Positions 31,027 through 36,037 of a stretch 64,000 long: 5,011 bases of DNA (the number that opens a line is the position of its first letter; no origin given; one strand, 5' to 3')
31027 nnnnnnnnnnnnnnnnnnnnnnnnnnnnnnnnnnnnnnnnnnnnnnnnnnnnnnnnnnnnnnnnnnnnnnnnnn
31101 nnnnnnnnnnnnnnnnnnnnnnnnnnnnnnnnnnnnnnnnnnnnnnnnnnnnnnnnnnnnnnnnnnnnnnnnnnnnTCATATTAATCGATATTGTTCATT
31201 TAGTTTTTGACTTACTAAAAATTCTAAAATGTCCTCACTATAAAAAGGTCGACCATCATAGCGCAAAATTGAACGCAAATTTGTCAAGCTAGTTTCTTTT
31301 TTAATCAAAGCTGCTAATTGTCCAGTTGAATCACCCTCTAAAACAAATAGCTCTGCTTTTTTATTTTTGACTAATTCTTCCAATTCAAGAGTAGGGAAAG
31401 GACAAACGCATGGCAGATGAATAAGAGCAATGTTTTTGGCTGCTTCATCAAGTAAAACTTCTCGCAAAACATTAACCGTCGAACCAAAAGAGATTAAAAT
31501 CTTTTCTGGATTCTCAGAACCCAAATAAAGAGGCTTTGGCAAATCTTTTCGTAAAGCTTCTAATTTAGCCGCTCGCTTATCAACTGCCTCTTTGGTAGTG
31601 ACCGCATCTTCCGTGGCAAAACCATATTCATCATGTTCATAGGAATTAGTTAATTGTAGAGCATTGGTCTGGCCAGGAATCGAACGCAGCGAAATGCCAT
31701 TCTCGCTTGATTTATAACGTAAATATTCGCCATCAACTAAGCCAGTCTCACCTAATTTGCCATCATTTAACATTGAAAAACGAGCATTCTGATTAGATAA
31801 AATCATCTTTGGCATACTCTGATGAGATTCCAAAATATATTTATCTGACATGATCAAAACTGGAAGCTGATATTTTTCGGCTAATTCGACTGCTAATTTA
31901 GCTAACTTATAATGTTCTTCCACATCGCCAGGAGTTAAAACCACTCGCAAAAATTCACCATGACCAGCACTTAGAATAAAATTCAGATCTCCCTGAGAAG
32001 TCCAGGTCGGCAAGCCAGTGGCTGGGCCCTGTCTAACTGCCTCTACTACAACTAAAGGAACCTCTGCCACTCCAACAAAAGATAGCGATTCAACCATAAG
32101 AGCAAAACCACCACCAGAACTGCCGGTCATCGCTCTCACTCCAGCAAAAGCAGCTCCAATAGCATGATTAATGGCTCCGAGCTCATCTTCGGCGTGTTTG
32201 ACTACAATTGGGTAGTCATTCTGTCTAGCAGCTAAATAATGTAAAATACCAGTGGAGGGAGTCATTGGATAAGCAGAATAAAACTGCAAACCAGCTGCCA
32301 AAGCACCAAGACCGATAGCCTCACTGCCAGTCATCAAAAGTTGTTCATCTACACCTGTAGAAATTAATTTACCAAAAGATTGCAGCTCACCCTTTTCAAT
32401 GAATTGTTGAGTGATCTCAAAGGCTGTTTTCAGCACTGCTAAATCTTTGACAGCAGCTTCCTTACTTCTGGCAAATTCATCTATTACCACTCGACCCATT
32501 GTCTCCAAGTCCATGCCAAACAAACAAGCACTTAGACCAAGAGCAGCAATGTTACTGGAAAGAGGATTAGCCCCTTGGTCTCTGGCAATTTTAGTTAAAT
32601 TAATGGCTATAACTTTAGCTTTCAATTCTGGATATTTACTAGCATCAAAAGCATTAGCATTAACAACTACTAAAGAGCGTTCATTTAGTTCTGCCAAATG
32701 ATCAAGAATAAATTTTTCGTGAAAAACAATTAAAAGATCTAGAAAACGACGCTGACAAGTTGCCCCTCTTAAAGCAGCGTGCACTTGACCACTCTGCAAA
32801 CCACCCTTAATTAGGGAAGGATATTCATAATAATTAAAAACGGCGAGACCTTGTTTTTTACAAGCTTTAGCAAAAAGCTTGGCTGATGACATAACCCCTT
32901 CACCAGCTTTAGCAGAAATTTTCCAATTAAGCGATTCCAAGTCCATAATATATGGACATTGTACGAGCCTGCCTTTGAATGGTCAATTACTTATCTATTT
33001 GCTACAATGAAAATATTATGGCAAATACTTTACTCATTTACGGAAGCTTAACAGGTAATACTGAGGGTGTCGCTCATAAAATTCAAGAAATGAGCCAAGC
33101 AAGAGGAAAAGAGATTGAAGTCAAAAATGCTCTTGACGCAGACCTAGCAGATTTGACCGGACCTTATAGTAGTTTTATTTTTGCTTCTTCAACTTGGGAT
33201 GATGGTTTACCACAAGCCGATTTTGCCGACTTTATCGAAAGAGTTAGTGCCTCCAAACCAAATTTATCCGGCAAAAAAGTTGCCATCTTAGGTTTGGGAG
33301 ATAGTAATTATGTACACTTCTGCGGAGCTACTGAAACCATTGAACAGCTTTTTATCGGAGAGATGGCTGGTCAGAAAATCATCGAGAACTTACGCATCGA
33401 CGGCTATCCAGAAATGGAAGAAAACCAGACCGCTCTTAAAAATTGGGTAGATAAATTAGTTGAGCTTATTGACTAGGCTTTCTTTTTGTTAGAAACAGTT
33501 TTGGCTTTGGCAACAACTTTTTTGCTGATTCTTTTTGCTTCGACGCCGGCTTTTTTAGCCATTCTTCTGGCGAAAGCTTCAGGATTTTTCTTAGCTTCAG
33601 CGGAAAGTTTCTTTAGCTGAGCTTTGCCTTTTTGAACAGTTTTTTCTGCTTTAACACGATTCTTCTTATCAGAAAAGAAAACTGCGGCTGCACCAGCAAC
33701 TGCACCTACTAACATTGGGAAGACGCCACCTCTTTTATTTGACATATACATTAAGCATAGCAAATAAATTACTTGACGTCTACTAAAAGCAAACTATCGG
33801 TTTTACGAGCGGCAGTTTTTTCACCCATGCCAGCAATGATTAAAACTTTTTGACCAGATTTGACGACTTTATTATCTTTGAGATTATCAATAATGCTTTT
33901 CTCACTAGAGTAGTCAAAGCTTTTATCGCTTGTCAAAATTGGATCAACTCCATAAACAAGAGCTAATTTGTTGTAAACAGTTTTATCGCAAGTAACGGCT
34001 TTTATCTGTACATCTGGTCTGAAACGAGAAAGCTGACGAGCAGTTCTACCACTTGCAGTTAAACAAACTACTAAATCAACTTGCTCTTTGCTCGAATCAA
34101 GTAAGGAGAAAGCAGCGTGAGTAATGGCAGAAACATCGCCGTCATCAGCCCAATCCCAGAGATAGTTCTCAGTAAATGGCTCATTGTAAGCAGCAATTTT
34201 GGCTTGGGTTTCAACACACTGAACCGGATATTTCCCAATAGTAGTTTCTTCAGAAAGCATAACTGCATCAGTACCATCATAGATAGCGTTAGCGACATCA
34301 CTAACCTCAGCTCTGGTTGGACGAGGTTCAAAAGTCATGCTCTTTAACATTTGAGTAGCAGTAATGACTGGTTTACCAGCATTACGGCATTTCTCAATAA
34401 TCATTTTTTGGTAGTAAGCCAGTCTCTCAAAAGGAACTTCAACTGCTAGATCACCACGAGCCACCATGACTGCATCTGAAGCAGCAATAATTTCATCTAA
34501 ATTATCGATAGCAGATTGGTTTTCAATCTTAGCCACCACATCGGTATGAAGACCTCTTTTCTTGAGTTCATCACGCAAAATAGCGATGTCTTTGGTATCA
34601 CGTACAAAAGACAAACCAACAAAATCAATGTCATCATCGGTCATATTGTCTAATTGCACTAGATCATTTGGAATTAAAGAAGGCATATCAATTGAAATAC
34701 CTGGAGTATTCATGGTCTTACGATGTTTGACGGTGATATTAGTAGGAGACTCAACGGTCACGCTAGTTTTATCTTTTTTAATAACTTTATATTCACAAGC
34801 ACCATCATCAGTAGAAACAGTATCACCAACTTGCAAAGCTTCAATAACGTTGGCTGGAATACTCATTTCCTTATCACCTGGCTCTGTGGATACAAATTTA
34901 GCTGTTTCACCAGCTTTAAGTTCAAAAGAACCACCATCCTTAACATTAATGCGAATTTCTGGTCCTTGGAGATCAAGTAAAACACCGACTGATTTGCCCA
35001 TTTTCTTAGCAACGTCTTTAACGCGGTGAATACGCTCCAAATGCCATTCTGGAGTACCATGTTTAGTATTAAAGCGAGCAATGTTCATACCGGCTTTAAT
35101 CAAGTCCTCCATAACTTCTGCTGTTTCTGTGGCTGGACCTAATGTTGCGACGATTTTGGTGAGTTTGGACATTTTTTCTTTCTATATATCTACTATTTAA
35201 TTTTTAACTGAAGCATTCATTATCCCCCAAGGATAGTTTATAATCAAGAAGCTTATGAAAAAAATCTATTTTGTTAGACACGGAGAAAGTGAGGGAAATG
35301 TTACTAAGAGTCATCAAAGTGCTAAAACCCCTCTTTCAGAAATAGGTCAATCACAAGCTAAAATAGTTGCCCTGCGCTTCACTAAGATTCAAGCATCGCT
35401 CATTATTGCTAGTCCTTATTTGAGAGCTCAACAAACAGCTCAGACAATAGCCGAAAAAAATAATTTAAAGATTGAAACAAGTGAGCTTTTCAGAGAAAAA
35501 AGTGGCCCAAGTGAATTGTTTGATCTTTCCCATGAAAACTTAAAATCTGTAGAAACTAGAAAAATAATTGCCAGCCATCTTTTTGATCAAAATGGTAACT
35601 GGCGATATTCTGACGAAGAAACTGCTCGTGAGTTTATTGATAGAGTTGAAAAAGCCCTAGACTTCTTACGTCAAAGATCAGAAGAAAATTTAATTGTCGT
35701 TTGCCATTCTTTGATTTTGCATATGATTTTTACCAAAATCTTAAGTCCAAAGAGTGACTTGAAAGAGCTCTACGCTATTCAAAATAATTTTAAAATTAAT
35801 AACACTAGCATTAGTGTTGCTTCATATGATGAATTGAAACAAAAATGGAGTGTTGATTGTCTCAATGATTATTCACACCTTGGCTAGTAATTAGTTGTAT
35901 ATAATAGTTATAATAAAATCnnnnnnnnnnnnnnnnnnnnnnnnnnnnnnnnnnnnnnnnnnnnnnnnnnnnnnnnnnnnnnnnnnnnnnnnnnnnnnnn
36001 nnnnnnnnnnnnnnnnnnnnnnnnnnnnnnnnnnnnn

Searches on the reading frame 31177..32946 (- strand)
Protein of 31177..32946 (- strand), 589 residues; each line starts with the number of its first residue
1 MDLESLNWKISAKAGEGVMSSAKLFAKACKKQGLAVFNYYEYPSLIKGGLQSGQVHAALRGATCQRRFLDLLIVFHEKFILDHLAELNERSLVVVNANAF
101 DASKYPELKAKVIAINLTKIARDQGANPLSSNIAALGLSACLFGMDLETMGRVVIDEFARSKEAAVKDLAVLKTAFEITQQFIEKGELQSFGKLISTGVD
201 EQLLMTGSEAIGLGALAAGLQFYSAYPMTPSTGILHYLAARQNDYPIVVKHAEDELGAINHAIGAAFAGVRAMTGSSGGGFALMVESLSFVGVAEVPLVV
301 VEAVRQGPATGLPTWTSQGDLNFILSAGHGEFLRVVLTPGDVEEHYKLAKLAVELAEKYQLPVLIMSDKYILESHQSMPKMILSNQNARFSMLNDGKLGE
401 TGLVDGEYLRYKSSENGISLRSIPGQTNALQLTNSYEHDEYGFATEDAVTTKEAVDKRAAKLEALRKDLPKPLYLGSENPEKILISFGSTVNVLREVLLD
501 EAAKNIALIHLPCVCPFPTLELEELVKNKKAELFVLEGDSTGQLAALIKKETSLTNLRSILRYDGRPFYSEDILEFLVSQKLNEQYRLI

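Call 35: search_protein_families(library=ncbifam, proteins=[window:31177-32946:-], max_evalue=1e-8)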
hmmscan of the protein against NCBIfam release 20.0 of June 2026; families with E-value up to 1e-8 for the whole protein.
window:31177-32946:- (589 aa): 10 families
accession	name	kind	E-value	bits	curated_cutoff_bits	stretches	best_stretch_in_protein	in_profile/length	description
TIGR03710.1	OAFO_sf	subfamily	8.6e-161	536.3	482.75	1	6-575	2-559/561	2-oxoacid:acceptor oxidoreductase subunit alpha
NF041170.1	Oxoac_fdxalpha_Archa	equivalog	1.5e-101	340.7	800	1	130-576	168-618/636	2-oxoacid:ferredoxin oxidoreductase subunit alpha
NF006412.0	PRK08659.1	equivalog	2.2e-64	218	411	1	201-578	4-374/378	2-oxoacid:acceptor oxidoreductase subunit alpha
NF007206.0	PRK09627.1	equivalog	1.4e-52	178.9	579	1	203-575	4-370/375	2-oxoglutarate synthase subunit alpha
NF005507.0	PRK07119.1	subfamily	2.5e-49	168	399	1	201-371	3-173/352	3-methyl-2-oxobutanoate dehydrogenase subunit VorB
NF040682.1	PorA_Arch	equivalog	1.1e-19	70.6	550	1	204-387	5-185/387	pyruvate synthase subunit PorA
TIGR03336.1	IOR_alpha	equivalog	9.9e-18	63.8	650.9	1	203-367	3-161/595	indolepyruvate ferredoxin oxidoreductase subunit alpha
NF006232.0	PRK08366.1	equivalog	4.8e-15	55.1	646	1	205-384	10-185/394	2-ketoisovalerate ferredoxin oxidoreductase subunit alpha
NF007201.0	PRK09622.1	equivalog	5.6e-13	48.6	590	1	220-388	28-193/405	2-oxoacid:ferredoxin oxidoreductase subunit alpha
NF006233.0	PRK08367.1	equivalog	9.3e-12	44.5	625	0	204-372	6-172/394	pyruvate ferredoxin oxidoreductase subunit alpha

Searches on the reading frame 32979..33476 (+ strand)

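Call 61: search_protein_families(library=pfam, proteins=[window:32979-33476:+], max_evalue=0.00001)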
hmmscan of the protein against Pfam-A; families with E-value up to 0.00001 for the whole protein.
window:32979-33476:+ (165 aa): 1 family
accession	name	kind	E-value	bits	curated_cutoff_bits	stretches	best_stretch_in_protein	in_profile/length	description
PF00258.30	Flavodoxin_1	-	9.2e-23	81.4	25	1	19-156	1-143/143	Flavodoxin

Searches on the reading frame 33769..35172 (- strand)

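Call 35: search_protein_families(library=ncbifam, proteins=[window:33769-35172:-], max_evalue=1e-8)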
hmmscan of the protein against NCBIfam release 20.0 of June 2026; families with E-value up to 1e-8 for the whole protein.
window:33769-35172:- (467 aa): 7 families
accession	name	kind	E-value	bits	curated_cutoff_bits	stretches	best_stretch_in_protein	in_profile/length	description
NF004491.0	PRK05826.1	subfamily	3.2e-142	474.4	432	1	1-464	3-473/477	pyruvate kinase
TIGR01064.1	pyruv_kin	equivalog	7.2e-138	460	306.4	1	4-461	2-471/476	pyruvate kinase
NF004978.0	PRK06354.1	subfamily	9.2e-128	427.2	462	1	3-451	8-464/590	pyruvate kinase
NF004886.0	PRK06247.1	subfamily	8.5e-115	384.1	623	1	2-453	4-458/476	pyruvate kinase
NF006664.0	PRK09206.1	equivalog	3.1e-110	368.9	686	1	3-449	2-455/470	pyruvate kinase PykF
NF005234.0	PRK06739.1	equivalog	5.3e-70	236.1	564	1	8-333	6-331/352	pyruvate kinase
NF011314.0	PRK14725.1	equivalog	2.6e-56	191.2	642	2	107-308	367-575/614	pyruvate kinase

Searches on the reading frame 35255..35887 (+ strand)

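Call 61: search_protein_families(library=pfam, proteins=[window:35255-35887:+], max_evalue=0.00001)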
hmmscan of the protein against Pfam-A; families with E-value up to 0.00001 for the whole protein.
window:35255-35887:+ (210 aa): 1 family
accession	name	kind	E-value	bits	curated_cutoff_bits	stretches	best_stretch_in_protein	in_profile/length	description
PF00300.27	His_Phos_1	-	3.3e-30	105.6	21.7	1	4-205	1-193/194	Histidine phosphatase superfamily (branch 1)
